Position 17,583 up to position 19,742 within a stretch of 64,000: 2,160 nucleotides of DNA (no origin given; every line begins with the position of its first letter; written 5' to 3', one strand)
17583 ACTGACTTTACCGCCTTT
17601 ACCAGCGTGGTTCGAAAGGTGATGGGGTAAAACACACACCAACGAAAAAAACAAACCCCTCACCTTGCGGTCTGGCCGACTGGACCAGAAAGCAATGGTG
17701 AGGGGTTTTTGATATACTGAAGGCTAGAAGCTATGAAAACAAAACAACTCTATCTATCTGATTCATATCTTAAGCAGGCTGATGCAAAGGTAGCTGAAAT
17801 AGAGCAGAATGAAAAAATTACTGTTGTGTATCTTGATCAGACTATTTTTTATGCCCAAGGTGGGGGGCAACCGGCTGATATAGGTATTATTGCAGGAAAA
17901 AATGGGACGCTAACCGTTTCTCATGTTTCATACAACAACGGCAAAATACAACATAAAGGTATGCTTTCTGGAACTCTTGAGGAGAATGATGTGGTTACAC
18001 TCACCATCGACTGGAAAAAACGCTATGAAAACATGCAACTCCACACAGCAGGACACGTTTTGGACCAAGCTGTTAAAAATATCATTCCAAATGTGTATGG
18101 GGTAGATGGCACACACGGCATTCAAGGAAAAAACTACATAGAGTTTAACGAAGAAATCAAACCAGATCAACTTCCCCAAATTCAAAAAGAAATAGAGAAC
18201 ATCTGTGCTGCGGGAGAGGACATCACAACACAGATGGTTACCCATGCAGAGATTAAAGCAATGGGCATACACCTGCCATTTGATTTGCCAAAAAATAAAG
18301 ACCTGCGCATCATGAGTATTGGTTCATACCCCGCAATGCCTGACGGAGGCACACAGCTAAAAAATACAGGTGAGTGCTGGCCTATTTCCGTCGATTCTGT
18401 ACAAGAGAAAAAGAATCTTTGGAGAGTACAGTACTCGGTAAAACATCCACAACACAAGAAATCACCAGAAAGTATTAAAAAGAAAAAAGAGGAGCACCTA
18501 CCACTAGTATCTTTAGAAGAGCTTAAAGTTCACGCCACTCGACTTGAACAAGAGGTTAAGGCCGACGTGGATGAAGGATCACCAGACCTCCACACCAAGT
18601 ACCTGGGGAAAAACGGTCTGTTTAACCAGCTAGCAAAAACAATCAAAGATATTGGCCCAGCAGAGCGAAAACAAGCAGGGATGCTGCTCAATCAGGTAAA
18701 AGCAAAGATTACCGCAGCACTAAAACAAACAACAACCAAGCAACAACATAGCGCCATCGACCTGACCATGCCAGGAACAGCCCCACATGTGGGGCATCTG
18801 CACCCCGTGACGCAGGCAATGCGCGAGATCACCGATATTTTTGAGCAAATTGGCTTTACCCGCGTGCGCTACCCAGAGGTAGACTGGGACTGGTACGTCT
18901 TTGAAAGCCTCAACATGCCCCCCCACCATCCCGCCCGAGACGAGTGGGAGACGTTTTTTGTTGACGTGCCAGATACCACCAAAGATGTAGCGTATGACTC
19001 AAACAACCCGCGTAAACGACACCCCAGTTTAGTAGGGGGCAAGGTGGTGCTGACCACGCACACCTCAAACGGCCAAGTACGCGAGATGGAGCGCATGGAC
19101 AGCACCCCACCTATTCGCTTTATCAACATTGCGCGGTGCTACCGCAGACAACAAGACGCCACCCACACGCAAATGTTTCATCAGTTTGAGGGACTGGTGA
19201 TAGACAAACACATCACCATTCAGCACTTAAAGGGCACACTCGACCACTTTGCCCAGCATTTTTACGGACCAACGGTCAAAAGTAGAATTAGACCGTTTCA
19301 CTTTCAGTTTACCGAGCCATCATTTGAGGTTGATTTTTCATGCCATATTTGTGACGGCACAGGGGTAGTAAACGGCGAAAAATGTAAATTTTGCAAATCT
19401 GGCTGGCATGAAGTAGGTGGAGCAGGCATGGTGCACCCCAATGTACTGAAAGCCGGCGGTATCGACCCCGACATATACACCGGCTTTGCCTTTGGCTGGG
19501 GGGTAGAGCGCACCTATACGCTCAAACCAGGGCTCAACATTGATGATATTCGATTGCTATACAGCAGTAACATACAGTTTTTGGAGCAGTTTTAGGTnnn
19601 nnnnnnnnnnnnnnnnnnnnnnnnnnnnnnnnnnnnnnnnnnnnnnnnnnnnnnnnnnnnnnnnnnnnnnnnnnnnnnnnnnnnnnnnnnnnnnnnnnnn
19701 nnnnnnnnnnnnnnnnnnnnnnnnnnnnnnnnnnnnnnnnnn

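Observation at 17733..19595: PheS carries an N-terminal AlaX-like editing domain with a degenerate zinc site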

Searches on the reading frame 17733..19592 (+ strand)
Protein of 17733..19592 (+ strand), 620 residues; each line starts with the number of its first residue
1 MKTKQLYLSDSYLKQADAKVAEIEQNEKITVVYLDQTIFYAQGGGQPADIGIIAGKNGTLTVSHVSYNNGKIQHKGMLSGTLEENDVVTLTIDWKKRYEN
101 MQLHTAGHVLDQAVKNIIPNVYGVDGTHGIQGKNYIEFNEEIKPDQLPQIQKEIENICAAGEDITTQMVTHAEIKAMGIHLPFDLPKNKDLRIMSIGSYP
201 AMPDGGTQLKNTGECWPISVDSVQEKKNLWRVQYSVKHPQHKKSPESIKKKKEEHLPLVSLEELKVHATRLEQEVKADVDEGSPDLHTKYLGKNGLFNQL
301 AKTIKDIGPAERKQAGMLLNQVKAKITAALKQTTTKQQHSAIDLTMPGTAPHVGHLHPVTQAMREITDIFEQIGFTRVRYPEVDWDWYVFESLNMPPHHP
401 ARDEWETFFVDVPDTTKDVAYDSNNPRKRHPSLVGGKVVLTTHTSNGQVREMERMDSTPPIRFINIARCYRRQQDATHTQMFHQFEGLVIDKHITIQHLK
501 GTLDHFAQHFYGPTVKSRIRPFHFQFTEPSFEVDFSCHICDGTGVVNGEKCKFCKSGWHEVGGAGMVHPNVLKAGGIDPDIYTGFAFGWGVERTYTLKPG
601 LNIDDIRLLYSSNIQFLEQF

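Call 3: search_protein_families(library=pfam, proteins=[window:17733-19592:+], max_evalue=0.1)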
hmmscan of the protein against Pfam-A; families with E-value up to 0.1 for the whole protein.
window:17733-19592:+ (620 aa): 6 families
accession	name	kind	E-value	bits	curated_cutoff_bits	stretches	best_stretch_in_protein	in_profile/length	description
PF01409.25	tRNA-synt_2d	-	4.9e-79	265.7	19.8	1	342-620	2-246/246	tRNA synthetases class II core domain (F)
PF01411.24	tRNA-synt_2c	-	4.8e-14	52.2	30.3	1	15-95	471-551/552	tRNA synthetases class II (A)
PF02912.23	Phe_tRNA-synt_N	-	9.4e-13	48.4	22.3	1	286-340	9-63/69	Aminoacyl tRNA synthetase class II, N-terminal domain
PF14357.11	DUF4404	-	0.012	16.7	27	1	296-375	4-83/83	Domain of unknown function (DUF4404)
PF07973.19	tRNA_SAD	-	0.015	15.7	24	1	191-232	1-43/44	Threonyl and Alanyl tRNA synthetase second additional domain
PF00684.25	DnaJ_CXXCXGXG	-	0.045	14.5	32.7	1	530-555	37-62/65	DnaJ central domain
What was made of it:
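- On AlaX / AlaRS-editing (tRNA_SAD) superfamily, AlaX-M type: Pfam tRNA_SAD scored 15.7-17 bits against 24 (call 3).
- On Bacterial PheS (PheRS alpha subunit): PF01409 at 5e-79 and PF02912 (call 3).
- Checked: Pfam (call 3): tRNA-synt_2c C-terminal part, aa 15-95 (5e-14); tRNA_SAD, aa 191-232, weak (E 0.015, below the gathering score); Phe_tRNA-synt_N, aa 286-340; tRNA-synt_2d, aa 342-620 (5e-79).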

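Call 4: search_protein_families(library=ncbifam, proteins=[window:17733-19592:+], max_evalue=0.1)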
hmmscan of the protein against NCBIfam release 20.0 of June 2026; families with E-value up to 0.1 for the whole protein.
window:17733-19592:+ (620 aa): 9 families
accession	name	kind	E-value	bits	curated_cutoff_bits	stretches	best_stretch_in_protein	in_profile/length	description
TIGR00468.1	pheS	equivalog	7.7e-77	258.7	237.45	1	312-620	29-322/324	phenylalanine--tRNA ligase subunit alpha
NF003210.0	PRK04172.1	equivalog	1.1e-47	163.1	350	1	260-619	142-490/496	phenylalanine--tRNA ligase subunit alpha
NF040865.1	a_tRNA_ed_AlaXM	equivalog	1e-39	136.7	300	1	3-236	1-233/234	alanyl-tRNA editing protein AlaXM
TIGR03683.1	A-tRNA_syn_arch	equivalog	2.3e-30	105.5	744.7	1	2-277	500-776/902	alanine--tRNA ligase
TIGR00344.1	alaS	equivalog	2.8e-28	98.7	457.05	1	17-307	470-761/847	alanine--tRNA ligase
NF051887.1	PheS_related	equivalog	3.8e-22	78.8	300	1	418-620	50-239/349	PheS-related mystery ligase SrmL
TIGR00469.1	pheS_mito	equivalog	3.3e-13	49.1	258.35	2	553-620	278-343/451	phenylalanine--tRNA ligase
TIGR00470.1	sepS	equivalog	9.2e-06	24.4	380.65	1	435-596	180-329/533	O-phosphoserine--tRNA ligase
NF058604.1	RtpA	equivalog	0.054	13.6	65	0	535-555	10-30/50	anti-TRAP protein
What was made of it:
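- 18756..19592 (+): PheS class II catalytic core, aa 342-620. TIGR00468 above its cut-off (call 4).
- On Bacterial PheS (PheRS alpha subunit): TIGR00468 scored 258.7 against 237.45 (call 4).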

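Call 6: find_homologous_proteins(query=window:17733-19592:+, max_evalue=0.00001)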
Query window:17733-19592:+ (620 aa): 3010 proteins with E <= 0.00001 among 8000 candidates; the best 120 are listed.
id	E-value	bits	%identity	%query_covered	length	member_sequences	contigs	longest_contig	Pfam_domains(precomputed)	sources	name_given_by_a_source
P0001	0.0e+0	1457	100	100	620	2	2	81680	PF01411.25,PF01409.26,PF02912.24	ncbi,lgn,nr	ncbi:MAG: phenylalanine--tRNA ligase subunit alpha [Pseudomonadales bacterium]|nr:phenylalanine--tRN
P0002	1.2e-272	924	64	100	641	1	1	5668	PF01411.25,PF01409.26,PF02912.24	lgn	-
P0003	1.2e-269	915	64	100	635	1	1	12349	PF01411.25,PF01409.26,PF02912.24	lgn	-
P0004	1.8e-269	914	64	100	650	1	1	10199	PF01411.25,PF01409.26,PF02912.24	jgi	jgi:phenylalanyl-tRNA synthetase alpha chain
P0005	5.0e-266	903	61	100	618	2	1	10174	PF01411.25,PF01409.26,PF02912.24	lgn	-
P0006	7.7e-266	902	64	100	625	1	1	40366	PF01411.25,PF01409.26,PF02912.24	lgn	-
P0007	4.8e-265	899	63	100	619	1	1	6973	PF01411.25,PF01409.26,PF02912.24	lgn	-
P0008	9.8e-264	895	63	100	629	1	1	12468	PF01411.25,PF01409.26,PF02912.24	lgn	-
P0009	3.4e-261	887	63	100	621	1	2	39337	PF01411.25,PF01409.26,PF02912.24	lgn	-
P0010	2.2e-258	877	60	100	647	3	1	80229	PF01411.25,PF01409.26,PF02912.24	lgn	-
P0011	1.1e-257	875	63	100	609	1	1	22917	PF01411.25,PF01409.26,PF02912.24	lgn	-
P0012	7.7e-257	872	60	100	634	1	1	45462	PF01411.25,PF01409.26,PF02912.24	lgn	-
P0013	5.2e-256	869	60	99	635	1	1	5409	PF01411.25,PF01409.26,PF02912.24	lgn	-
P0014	1.1e-254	865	61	100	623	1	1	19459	PF01411.25,PF01409.26,PF02912.24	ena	-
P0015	1.6e-254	865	61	99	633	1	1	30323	PF01411.25,PF01409.26,PF02912.24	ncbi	-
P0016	8.1e-254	862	62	100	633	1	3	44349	PF01411.25,PF01409.26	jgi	jgi:phenylalanyl-tRNA synthetase alpha chain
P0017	4.6e-252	856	61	99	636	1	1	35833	PF01411.25,PF01409.26,PF02912.24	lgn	-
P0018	1.6e-249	848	60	100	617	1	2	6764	PF01411.25,PF01409.26,PF02912.24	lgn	-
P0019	3.2e-247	840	61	100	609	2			PF01411.25,PF01409.26,PF02912.24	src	-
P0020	2.8e-246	837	61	100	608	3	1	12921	PF01411.25,PF01409.26,PF02912.24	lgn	-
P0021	9.4e-246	836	62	100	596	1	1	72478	PF01411.25,PF01409.26,PF02912.24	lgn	-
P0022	1.5e-245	835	61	100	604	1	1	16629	PF01411.25,PF01409.26,PF02912.24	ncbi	-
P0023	9.0e-245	832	61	100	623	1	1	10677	PF01411.25,PF01409.26,PF02912.24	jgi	jgi:phenylalanyl-tRNA synthetase alpha chain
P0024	9.5e-245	832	62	100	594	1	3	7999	PF01411.25,PF01409.26,PF02912.24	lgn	-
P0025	1.9e-243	828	61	100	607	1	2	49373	PF01411.25,PF01409.26,PF02912.24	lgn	-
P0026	1.4e-240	818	59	100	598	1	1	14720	PF01411.25,PF01409.26,PF02912.24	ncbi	ncbi:MAG: phenylalanine--tRNA ligase subunit alpha [Candidatus Paceibacterota bacterium]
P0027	3.2e-240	817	60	100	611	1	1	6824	PF01411.25,PF01409.26,PF02912.24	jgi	jgi:phenylalanyl-tRNA synthetase alpha chain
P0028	4.0e-240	817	59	100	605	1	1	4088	PF01411.25,PF01409.26,PF02912.24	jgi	jgi:phenylalanyl-tRNA synthetase alpha chain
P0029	3.2e-237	807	59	100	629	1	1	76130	PF01411.25,PF01409.26,PF02912.24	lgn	-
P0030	4.6e-237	807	59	100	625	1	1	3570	PF01411.25,PF01409.26,PF02912.24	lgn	-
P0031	1.4e-236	805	61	100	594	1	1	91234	PF01411.25,PF01409.26,PF02912.24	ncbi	-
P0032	1.7e-236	805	59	100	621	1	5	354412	PF01411.25,PF01409.26,PF02912.24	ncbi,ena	-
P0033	6.6e-236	803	58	100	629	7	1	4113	PF01411.25,PF01409.26,PF02912.24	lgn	-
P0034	1.6e-235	802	57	100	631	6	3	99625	PF01411.25,PF01409.26,PF02912.24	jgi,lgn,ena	-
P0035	1.7e-235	802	57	100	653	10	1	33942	PF01411.25,PF01409.26,PF02912.24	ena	-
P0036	4.9e-235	800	59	100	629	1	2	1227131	PF01411.25,PF01409.26,PF02912.24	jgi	jgi:phenylalanyl-tRNA synthetase alpha chain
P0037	7.0e-235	800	59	100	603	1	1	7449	PF01411.25,PF01409.26,PF02912.24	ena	-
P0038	2.7e-234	798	59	100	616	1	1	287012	PF01411.25,PF01409.26,PF02912.24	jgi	-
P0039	6.3e-234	797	59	100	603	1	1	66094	PF01411.25,PF01409.26,PF02912.24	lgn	-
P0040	1.8e-233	795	60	100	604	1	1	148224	PF01411.25,PF01409.26,PF02912.24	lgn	-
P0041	6.0e-233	793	59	100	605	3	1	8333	PF01411.25,PF01409.26,PF02912.24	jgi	-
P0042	1.1e-232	792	58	100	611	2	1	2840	PF01411.25,PF01409.26,PF02912.24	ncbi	-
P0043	1.3e-232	792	59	100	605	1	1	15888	PF01411.25,PF01409.26,PF02912.24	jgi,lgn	-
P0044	2.9e-232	791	58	100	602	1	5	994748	PF01411.25,PF01409.26,PF02912.24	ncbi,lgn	-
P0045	1.1e-231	789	58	100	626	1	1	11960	PF01411.25,PF01409.26,PF02912.24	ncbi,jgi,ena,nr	ncbi:hypothetical protein KKD03_03725 [Patescibacteria group bacterium]|nr:hypothetical protein [Pat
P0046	1.4e-231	789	58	100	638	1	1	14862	PF01411.25,PF01409.26,PF02912.24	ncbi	-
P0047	1.1e-230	786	58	100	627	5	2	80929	PF01411.25,PF01409.26,PF02912.24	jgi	jgi:phenylalanyl-tRNA synthetase alpha chain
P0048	7.1e-230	783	58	100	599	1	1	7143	PF01411.25,PF01409.26,PF02912.24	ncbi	-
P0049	6.3e-228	777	56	100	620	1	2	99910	PF01411.25,PF01409.26,PF02912.24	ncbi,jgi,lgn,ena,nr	ncbi:MAG: phenylalanine--tRNA ligase subunit alpha [Candidatus Pacebacteria bacterium CG10_big_fil_r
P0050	2.7e-227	775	57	100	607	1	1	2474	PF01411.25,PF01409.26,PF02912.24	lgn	-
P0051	9.4e-226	770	57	99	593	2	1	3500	PF01411.25,PF01409.26,PF02912.24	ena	-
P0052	1.1e-224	766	57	100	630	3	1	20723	PF01411.25,PF01409.26,PF02912.24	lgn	-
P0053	1.2e-224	766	57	99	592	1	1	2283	PF01411.25,PF01409.26,PF02912.24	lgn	-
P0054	2.6e-224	765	57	100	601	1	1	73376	PF01411.25,PF01409.26,PF02912.24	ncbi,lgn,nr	ncbi:MAG: phenylalanine--tRNA ligase subunit alpha [Candidatus Pacebacteria bacterium]|nr:phenylalan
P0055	8.7e-222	756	57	100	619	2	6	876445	PF01411.25,PF01409.26,PF02912.24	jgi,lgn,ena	-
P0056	1.1e-221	756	57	99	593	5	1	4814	PF01411.25,PF01409.26,PF02912.24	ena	-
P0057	1.6e-216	739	56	100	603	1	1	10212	PF01411.25,PF01409.26,PF02912.24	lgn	-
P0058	1.7e-216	739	54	100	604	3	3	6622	PF01411.25,PF01409.26,PF07973.20,PF02912.24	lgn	-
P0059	5.7e-214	731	55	100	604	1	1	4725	PF01411.25,PF01409.26,PF02912.24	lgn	-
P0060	1.3e-212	726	54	100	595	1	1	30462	PF01411.25,PF01409.26,PF07973.20,PF02912.24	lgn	-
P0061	1.1e-211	723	56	100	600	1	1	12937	PF01411.25,PF01409.26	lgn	-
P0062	1.6e-211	723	54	100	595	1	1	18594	PF01411.25,PF01409.26,PF02912.24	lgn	-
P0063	1.2e-209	716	55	100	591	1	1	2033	PF01411.25,PF01409.26,PF02912.24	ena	-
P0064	1.2e-209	716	55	100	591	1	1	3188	PF01411.25,PF01409.26,PF02912.24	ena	-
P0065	3.4e-209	715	54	100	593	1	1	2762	PF01411.25,PF01409.26,PF02912.24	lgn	-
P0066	8.5e-209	714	56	100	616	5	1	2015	PF01411.25,PF01409.26,PF02912.24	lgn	-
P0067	1.8e-208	712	52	100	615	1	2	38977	PF01411.25,PF01409.26,PF02912.24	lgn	-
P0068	2.7e-208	712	53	100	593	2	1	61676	PF01411.25,PF01409.26,PF02912.24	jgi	jgi:phenylalanyl-tRNA synthetase alpha chain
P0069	2.0e-207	709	52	100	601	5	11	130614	PF01411.25,PF01409.26,PF02912.24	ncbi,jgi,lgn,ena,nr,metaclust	ncbi:MAG: Phenylalanine-tRNA ligase alpha subunit [Microgenomates group bacterium GW2011_GWF2_45_18]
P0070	3.6e-207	708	58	93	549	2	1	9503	PF01411.25,PF01409.26,PF02912.24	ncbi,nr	ncbi:hypothetical protein KBC79_02970, partial [Candidatus Woesebacteria bacterium]|nr:hypothetical 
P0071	8.6e-207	707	53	100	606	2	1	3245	PF01411.25,PF01409.26,PF02912.24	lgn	-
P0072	1.8e-206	706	53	100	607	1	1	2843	PF01411.25,PF01409.26,PF02912.24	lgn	-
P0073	6.5e-206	704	55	100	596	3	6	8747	PF01411.25,PF01409.26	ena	-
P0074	3.4e-204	698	53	99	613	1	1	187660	PF01411.25,PF01409.26,PF02912.24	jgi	jgi:phenylalanyl-tRNA synthetase alpha chain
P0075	4.8e-204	698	53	100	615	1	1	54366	PF01411.25,PF01409.26,PF02912.24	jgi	-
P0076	6.8e-204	697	53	100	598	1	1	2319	PF01411.25,PF01409.26,PF02912.24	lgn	-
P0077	2.0e-202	693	53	100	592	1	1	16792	PF01411.25,PF01409.26,PF02912.24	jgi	jgi:phenylalanyl-tRNA synthetase alpha chain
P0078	4.3e-202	691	53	100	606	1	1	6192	PF01411.25,PF01409.26,PF02912.24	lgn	-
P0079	8.4e-202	690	54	100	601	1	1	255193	PF01411.25,PF01409.26,PF02912.24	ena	-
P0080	2.2e-201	689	54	100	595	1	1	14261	PF01411.25,PF01409.26,PF02912.24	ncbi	-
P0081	4.3e-201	688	53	100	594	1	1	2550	PF01411.25,PF01409.26,PF02912.24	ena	-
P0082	2.7e-199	682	53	100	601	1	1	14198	PF01411.25,PF01409.26,PF02912.24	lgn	-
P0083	4.0e-197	675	52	100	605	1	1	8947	PF01411.25,PF01409.26,PF02912.24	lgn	-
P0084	1.3e-196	673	52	100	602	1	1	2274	PF01411.25,PF01409.26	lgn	-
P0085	1.8e-196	673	52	100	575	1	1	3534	PF01411.25,PF01409.26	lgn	-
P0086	1.4e-195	670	52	100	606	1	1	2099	PF01411.25,PF01409.26,PF02912.24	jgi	-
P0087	1.7e-191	656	51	100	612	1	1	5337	PF01411.25,PF01409.26,PF02912.24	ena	-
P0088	1.9e-186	640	74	58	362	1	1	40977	PF01409.26,PF02912.24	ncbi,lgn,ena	-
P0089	1.9e-186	640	72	58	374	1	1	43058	PF01409.26,PF02912.24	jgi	jgi:phenylalanyl-tRNA synthetase alpha chain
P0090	1.6e-185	637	47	100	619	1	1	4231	PF01411.25,PF01409.26,PF02912.24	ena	-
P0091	1.9e-185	636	74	58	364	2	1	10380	PF01409.26,PF02912.24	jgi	jgi:phenylalanyl-tRNA synthetase alpha chain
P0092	3.7e-185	635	50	100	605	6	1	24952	PF01411.25,PF01409.26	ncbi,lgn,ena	-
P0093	1.4e-184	634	73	58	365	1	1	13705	PF01409.26,PF02912.24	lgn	-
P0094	1.6e-184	633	72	58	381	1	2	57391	PF01409.26,PF02912.24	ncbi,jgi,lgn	ncbi:MAG: phenylalanine--tRNA ligase subunit alpha [Candidatus Woesebacteria bacterium]|jgi:phenylal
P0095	1.6e-184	633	73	58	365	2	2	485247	PF01409.26,PF02912.24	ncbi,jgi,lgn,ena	jgi:phenylalanyl-tRNA synthetase alpha chain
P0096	2.7e-184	633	49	100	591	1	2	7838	PF01411.25,PF01409.26,PF02912.24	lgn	-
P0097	3.2e-184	632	47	100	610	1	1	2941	PF01411.25,PF01409.26,PF02912.24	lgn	-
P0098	3.8e-184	632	74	58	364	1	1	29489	PF01409.26,PF02912.24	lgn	-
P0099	4.9e-184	632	74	58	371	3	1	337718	PF01409.26,PF02912.24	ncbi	-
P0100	7.7e-184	631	46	100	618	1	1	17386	PF01411.25,PF01409.26,PF02912.24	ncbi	-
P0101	1.2e-183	630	74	58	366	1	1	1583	PF01409.26,PF02912.24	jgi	jgi:phenylalanyl-tRNA synthetase alpha chain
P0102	2.6e-183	629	47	100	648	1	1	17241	PF01411.25,PF01409.26,PF02912.24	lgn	-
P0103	1.1e-182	627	73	59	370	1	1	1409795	PF01409.26,PF02912.24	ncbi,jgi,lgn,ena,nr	ncbi:MAG TPA: phenylalanine--tRNA ligase subunit alpha [Vitreimonas sp.]|nr:phenylalanine--tRNA liga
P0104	1.3e-182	627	73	58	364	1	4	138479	PF01409.26,PF02912.24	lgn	-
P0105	1.4e-182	627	47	100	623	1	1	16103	PF01411.25,PF01409.26,PF02912.24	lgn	-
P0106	1.6e-182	627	49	100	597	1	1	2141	PF01411.25,PF01409.26,PF02912.24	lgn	-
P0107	2.1e-182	626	73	58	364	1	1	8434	PF01409.26,PF02912.24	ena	-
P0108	2.9e-182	626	45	100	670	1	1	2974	PF01411.25,PF01409.26,PF02912.24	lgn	-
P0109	3.8e-182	625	73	58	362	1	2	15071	PF01409.26,PF02912.24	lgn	-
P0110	3.9e-182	625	48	100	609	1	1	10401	PF01411.25,PF01409.26,PF02912.24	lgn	-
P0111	5.8e-182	625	75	56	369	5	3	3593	PF01409.26,PF02912.24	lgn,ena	-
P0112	6.2e-182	625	71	59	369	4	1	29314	PF01409.26,PF02912.24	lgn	-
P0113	8.1e-182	624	72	59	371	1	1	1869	PF01409.26,PF02912.24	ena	-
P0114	8.9e-182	624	74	58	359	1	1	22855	PF01409.26,PF02912.24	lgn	-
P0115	9.4e-182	624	71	58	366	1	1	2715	PF01409.26,PF02912.24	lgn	-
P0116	1.1e-181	624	70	59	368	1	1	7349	PF01409.26,PF02912.24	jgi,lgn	-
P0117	1.3e-181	624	72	58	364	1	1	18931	PF01409.26,PF02912.24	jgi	jgi:phenylalanyl-tRNA synthetase alpha chain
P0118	2.7e-181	623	73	56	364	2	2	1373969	PF01409.26,PF02912.24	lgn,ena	-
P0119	2.8e-181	623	71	58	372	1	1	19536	PF01409.26,PF02912.24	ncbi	ncbi:MAG: phenylalanine--tRNA ligase subunit alpha [Patescibacteria group bacterium]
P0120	2.8e-181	623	72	58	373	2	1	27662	PF01409.26,PF02912.24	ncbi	-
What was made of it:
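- The identical 620-aa protein comes from two contigs and two sources (call 6).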
